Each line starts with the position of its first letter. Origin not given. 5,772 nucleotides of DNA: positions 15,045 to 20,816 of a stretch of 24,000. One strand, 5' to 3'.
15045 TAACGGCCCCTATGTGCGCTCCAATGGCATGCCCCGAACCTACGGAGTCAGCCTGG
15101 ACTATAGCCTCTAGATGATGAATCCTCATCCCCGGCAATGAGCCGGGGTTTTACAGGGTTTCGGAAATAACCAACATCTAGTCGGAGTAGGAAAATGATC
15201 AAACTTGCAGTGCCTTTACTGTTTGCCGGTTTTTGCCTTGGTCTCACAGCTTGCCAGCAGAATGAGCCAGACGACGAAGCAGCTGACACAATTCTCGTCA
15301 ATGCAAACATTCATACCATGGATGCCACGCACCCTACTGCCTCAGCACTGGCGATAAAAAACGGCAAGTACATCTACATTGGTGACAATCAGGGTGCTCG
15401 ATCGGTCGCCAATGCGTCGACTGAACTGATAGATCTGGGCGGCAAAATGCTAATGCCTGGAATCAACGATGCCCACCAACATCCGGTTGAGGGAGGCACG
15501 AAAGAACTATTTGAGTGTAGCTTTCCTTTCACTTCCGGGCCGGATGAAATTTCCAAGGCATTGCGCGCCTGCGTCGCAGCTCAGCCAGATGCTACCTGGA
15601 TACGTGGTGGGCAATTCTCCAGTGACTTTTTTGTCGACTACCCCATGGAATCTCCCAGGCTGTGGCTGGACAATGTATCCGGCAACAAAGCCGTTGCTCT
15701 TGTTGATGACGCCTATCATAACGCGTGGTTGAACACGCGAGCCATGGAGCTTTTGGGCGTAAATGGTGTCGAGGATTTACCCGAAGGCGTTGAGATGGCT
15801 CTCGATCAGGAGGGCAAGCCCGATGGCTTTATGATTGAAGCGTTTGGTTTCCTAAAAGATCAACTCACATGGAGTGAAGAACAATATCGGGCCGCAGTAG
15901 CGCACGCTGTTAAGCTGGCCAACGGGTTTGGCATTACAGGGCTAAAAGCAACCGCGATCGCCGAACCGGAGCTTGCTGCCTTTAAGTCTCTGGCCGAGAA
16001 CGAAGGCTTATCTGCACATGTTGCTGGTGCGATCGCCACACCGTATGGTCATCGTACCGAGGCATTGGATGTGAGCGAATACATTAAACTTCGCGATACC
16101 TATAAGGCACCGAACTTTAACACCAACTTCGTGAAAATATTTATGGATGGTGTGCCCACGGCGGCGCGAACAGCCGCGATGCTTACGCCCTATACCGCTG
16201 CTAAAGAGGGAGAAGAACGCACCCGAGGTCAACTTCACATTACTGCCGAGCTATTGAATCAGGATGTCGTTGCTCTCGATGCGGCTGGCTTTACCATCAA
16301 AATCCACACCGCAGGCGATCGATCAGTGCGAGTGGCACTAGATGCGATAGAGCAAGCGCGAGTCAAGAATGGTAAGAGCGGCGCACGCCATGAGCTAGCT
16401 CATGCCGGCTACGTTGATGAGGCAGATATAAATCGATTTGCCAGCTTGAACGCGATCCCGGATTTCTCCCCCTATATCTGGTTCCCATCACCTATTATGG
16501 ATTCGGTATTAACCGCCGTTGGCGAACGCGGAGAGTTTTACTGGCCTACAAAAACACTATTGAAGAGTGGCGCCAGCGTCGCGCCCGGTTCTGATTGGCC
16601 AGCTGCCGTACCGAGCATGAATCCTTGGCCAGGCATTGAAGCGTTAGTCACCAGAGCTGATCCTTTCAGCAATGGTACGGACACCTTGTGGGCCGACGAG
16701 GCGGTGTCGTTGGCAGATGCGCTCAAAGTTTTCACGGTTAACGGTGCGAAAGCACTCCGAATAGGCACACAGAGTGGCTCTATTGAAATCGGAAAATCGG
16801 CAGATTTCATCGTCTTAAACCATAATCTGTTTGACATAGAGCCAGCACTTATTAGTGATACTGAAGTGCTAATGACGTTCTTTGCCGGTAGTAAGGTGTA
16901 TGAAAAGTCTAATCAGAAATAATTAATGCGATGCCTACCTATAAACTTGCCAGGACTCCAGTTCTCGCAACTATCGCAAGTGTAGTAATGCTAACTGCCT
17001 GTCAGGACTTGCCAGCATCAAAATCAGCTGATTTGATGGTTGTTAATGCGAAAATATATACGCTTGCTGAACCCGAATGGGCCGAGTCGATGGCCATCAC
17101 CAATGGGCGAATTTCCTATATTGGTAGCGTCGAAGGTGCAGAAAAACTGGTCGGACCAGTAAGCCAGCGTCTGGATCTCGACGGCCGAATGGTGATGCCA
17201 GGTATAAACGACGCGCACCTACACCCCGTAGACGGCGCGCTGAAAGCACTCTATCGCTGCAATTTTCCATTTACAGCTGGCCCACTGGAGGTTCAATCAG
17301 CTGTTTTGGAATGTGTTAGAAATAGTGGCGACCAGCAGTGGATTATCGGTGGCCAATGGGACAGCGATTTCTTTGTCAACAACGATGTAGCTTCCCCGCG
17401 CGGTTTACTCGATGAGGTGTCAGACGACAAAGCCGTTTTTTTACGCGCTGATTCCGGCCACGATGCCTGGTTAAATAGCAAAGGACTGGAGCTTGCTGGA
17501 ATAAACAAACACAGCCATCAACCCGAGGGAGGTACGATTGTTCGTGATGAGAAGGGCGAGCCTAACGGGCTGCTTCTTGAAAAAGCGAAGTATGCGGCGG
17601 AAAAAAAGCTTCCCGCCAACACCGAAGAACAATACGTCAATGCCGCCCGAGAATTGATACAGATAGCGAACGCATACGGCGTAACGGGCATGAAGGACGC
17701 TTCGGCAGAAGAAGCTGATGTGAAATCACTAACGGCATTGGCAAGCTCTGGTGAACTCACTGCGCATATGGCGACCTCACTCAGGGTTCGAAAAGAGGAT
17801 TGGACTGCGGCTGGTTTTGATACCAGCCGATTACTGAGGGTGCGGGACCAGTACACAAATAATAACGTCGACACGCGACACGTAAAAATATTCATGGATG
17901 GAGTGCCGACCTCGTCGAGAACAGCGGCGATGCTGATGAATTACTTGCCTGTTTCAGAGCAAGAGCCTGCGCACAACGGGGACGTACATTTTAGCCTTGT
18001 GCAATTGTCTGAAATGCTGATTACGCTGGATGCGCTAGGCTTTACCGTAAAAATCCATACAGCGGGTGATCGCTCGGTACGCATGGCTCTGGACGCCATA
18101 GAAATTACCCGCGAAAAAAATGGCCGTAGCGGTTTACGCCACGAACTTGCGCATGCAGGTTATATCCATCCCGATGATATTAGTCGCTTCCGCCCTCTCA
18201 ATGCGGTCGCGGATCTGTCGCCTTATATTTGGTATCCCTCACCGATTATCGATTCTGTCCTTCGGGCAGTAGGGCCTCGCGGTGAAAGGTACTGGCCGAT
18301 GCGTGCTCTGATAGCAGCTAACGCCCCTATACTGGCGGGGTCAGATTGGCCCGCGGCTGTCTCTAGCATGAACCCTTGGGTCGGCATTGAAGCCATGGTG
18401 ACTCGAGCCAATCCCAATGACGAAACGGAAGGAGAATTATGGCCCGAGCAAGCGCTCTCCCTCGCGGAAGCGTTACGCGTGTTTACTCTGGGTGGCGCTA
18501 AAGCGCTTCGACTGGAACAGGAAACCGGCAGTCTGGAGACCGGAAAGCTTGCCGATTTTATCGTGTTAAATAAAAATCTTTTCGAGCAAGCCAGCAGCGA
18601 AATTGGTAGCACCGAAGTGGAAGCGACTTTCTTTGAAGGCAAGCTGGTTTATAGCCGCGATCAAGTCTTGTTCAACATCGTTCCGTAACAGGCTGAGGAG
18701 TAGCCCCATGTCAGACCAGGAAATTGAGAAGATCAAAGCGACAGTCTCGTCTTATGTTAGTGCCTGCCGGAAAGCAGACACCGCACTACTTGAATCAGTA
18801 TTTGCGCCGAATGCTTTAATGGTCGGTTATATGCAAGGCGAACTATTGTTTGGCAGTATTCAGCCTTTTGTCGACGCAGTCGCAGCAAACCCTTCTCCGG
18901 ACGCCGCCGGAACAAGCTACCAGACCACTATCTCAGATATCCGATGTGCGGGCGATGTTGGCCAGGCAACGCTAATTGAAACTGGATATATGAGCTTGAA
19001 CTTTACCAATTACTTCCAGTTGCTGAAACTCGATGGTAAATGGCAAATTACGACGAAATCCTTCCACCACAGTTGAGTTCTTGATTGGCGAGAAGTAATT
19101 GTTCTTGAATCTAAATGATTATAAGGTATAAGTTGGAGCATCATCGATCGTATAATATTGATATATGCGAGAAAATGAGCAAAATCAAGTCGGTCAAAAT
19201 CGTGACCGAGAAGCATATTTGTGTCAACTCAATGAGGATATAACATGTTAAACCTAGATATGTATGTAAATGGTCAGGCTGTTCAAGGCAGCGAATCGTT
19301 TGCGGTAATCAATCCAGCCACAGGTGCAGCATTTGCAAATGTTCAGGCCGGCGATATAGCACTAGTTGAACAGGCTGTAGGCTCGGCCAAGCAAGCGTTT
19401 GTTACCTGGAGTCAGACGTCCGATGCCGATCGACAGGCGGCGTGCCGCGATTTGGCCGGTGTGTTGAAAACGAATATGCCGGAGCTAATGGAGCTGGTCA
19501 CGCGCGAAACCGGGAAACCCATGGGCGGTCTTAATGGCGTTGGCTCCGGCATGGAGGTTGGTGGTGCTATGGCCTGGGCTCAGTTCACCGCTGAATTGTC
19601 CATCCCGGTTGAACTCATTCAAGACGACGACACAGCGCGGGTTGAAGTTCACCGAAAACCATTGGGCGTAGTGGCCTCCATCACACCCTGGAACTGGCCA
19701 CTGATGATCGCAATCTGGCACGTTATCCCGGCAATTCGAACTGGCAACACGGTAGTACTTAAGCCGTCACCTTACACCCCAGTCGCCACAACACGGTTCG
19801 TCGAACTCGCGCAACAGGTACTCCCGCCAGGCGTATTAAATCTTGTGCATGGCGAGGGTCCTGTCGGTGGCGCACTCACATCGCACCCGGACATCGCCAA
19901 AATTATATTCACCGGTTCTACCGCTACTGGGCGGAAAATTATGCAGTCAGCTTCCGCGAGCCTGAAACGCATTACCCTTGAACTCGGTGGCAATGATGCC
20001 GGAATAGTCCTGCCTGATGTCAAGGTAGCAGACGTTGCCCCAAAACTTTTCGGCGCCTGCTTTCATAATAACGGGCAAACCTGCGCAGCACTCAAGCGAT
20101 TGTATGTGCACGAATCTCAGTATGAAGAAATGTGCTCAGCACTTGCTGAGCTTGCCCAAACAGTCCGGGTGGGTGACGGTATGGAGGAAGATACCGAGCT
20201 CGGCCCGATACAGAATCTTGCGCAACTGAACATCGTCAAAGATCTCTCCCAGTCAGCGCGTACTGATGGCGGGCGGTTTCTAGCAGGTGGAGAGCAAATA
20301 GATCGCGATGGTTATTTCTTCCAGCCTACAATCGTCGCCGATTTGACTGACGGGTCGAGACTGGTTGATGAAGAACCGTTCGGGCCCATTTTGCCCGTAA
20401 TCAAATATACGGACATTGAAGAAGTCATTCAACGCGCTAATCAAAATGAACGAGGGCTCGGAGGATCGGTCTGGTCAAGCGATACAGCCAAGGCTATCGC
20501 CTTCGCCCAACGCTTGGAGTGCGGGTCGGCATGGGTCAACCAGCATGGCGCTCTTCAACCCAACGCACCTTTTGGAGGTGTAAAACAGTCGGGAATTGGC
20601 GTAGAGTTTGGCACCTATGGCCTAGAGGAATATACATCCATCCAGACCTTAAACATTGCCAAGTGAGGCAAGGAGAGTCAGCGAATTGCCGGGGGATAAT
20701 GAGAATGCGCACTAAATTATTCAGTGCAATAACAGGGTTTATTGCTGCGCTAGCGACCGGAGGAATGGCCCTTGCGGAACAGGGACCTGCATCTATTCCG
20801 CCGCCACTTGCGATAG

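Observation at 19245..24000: TTQ aromatic-amine-dehydrogenase module plus ALDH linked to the paa cluster, apparently replacing TynA/FeaB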

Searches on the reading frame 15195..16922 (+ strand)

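Call 7: search_protein_families(library=pfam, proteins=[window:15195-16922:+])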
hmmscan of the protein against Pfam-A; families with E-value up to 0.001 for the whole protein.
window:15195-16922:+ (575 aa): 2 families
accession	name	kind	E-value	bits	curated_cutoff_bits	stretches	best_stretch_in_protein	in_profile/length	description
PF07969.17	Amidohydro_3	-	1.2e-80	272.8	29.7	1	77-569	1-472/472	Amidohydrolase family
PF01979.26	Amidohydro_1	-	2.4e-11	43.9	25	1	360-565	143-342/345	Amidohydrolase family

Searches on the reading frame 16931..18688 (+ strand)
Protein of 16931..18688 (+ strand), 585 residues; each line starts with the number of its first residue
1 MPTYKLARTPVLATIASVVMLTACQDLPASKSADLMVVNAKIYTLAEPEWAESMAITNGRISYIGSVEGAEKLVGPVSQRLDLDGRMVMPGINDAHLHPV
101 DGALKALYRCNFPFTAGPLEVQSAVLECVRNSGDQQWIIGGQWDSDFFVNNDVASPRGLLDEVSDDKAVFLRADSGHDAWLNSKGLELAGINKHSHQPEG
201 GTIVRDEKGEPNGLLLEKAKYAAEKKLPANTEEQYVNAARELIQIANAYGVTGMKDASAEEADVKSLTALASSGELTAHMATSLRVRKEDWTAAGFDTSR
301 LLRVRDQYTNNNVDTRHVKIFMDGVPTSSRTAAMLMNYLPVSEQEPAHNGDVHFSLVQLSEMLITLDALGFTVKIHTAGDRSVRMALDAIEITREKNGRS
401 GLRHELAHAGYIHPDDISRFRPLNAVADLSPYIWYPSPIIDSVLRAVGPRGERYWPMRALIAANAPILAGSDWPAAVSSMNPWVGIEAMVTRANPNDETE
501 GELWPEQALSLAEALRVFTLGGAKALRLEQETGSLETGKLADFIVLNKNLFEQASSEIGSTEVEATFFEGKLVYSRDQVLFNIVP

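Call 7: search_protein_families(library=pfam, proteins=[window:16931-18688:+])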
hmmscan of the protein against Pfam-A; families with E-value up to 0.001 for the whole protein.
window:16931-18688:+ (585 aa): 2 families
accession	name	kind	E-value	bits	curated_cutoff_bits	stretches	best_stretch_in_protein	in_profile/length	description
PF07969.17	Amidohydro_3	-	3.7e-90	304.1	29.7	1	81-574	3-472/472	Amidohydrolase family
PF01979.26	Amidohydro_1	-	4.2e-16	59.6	25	1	345-573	123-345/345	Amidohydrolase family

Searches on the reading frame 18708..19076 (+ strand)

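Call 4: search_protein_families(library=pfam, proteins=[window:18708-19076:+])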
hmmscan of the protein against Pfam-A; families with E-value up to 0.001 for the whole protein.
window:18708-19076:+ (122 aa): 3 families
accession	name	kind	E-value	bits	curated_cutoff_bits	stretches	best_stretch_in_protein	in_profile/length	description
PF12893.14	Lumazine_bd_2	-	2.9e-23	83.3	22.1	1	5-120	2-116/116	Putative lumazine-binding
PF14534.12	DUF4440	-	2.2e-05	25.3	25.2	1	9-114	1-107/107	Domain of unknown function (DUF4440)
PF13474.12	SnoaL_3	-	0.0001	23.1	22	1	9-115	1-112/121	SnoaL-like domain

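Call 5: search_protein_families(library=ncbifam, proteins=[window:18708-19076:+])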
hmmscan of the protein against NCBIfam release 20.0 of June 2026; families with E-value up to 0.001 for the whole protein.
window:18708-19076:+ (122 aa): 1 family
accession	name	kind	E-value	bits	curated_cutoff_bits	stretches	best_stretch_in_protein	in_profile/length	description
TIGR02246.1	TIGR02246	subfamily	0.00032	20.7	33.95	1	5-89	2-83/128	SgcJ/EcaC family oxidoreductase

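Call 81: search_protein_families(library=ncbifam, proteins=[window:18708-19076:+], max_evalue=0.0001)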
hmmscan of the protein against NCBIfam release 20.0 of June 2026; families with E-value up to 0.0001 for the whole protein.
window:18708-19076:+ (122 aa): 0 families

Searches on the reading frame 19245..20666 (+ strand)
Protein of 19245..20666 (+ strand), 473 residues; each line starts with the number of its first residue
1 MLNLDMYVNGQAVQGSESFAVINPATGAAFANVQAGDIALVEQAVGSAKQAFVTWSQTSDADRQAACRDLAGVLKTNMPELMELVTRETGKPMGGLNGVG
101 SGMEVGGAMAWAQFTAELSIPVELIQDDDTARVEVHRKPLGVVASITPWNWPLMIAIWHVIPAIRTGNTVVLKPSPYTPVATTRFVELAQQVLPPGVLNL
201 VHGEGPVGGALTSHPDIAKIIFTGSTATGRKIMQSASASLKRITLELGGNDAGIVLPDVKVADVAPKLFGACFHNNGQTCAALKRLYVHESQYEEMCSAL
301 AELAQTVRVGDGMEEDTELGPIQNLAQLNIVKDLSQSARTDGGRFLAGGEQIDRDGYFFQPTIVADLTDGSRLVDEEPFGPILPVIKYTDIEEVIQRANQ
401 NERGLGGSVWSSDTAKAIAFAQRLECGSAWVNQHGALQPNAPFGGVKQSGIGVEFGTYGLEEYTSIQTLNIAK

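Call 4: search_protein_families(library=pfam, proteins=[window:19245-20666:+])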
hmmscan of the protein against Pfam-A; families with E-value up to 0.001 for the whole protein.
window:19245-20666:+ (473 aa): 1 family
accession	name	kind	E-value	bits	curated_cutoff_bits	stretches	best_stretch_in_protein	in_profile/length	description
PF00171.27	Aldedh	-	2.5e-143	478.4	23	1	16-468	6-460/461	Aldehyde dehydrogenase family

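Call 5: search_protein_families(library=ncbifam, proteins=[window:19245-20666:+])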
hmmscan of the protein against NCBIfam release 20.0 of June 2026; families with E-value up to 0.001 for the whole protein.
window:19245-20666:+ (473 aa): 43 families (the best 25 are shown)
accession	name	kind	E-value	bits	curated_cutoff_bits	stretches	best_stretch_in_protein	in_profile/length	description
NF010000.0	PRK13473.1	subfamily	1.3e-124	416.5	615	1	5-468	4-469/475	aminobutyraldehyde dehydrogenase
NF045735.1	PaDhStyDPseudo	equivalog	5.3e-120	401.3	850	1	5-472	4-482/483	phenylacetaldehyde dehydrogenase StyD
TIGR01804.1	BADH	equivalog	2.8e-110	369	668.6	1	16-466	12-466/467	betaine-aldehyde dehydrogenase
NF009725.0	PRK13252.1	equivalog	8.7e-110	367.4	593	1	5-471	8-479/488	betaine-aldehyde dehydrogenase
TIGR02299.1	HpaE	equivalog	2.9e-104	349.4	638.35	1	6-472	3-477/488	5-carboxymethyl-2-hydroxymuconate semialdehyde dehydrogenase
TIGR01780.1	SSADH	subfamily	2.1e-101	340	646.35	1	21-466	1-447/448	succinate-semialdehyde dehydrogenase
TIGR03374.1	ABALDH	equivalog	2.2e-101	340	909.3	1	6-469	4-469/472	aminobutyraldehyde dehydrogenase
NF045736.1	PaDhStyDRhodo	equivalog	1.4e-100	337.1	800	1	5-467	4-473/479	phenylacetaldehyde dehydrogenase StyD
NF006916.0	PRK09407.1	equivalog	8.9e-99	331.5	521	1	10-470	27-491/526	succinic semialdehyde dehydrogenase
TIGR03216.1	OH_muco_semi_DH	equivalog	6.1e-97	325.2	693.25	1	6-471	3-479/481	2-hydroxymuconic semialdehyde dehydrogenase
NF007497.0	PRK10090.1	equivalog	1.7e-92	310.7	500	1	4-468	7-474/480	aldehyde dehydrogenase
NF040648.1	lactal_redase_Meth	equivalog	1.7e-91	307.5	650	1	6-471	1-462/463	lactaldehyde dehydrogenase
TIGR04284.1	aldehy_Rv0768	hypoth_equivalog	6.6e-91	305.7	775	1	6-469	3-476/480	aldehyde dehydrogenase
NF042993.1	AlphKGSA_gudD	equivalog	1.5e-88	297.7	770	1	6-471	6-480/481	alpha-ketoglutaric semialdehyde dehydrogenase GucD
NF050026.1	AcaldDHExaC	equivalog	2.3e-87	293.7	900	1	5-470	17-492/503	acetaldehyde dehydrogenase ExaC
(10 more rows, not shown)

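Call 60: search_solved_structures(query=window:19245-20666:+, max_evalue=1e-60)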
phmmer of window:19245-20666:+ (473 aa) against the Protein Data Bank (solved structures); distinct sequences matched with E-value up to 1e-60: 142 (the best 60 are shown).
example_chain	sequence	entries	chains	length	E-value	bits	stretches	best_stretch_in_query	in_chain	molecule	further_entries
8yen_A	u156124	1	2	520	1.2e-124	419.9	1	7-471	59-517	Aldehyde dehydrogenase family protein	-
4qyj_A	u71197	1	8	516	3.2e-96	326.3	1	6-472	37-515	Aldehyde dehydrogenase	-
4qf6_A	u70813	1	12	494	1e-92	314.7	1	4-469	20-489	Aldehyde dehydrogenase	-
5gtk_A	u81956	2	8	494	1e-92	314.7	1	4-469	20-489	Betaine-aldehyde dehydrogenase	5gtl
5gt6_A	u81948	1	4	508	1.1e-92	314.6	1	4-469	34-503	Betaine-aldehyde dehydrogenase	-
4o5h_A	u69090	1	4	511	2.7e-92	313.4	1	17-468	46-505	Phenylacetaldehyde dehydrogenase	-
6s6w_A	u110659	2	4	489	3.8e-92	312.9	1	14-471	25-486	Aldehyde dehydrogenase family 1 member A3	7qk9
6te5_A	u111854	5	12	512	4.5e-92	312.6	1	14-471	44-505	Aldehyde dehydrogenase family 1 member A3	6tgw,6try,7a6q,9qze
4go4_A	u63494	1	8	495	4.7e-92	312.6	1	6-468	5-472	Putative gamma-hydroxymuconic semialdehyde dehydrogenase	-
4go3_A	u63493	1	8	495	5e-92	312.5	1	6-468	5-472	Putative gamma-hydroxymuconic semialdehyde dehydrogenase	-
5fhz_A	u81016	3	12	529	5e-92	312.5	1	14-471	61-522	Aldehyde dehydrogenase family 1 member A3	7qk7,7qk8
4qet_A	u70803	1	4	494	8.3e-92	311.8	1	4-469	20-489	Aldehyde dehydrogenase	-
4o6r_A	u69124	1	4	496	7.5e-90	305.3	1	6-468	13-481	Aldehyde Dehydrogenase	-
6c43_A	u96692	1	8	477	1.5e-88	301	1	5-469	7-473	Gamma-aminobutyraldehyde dehydrogenase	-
1wnb_A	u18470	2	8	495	2e-88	300.6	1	6-468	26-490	Putative betaine aldehyde dehydrogenase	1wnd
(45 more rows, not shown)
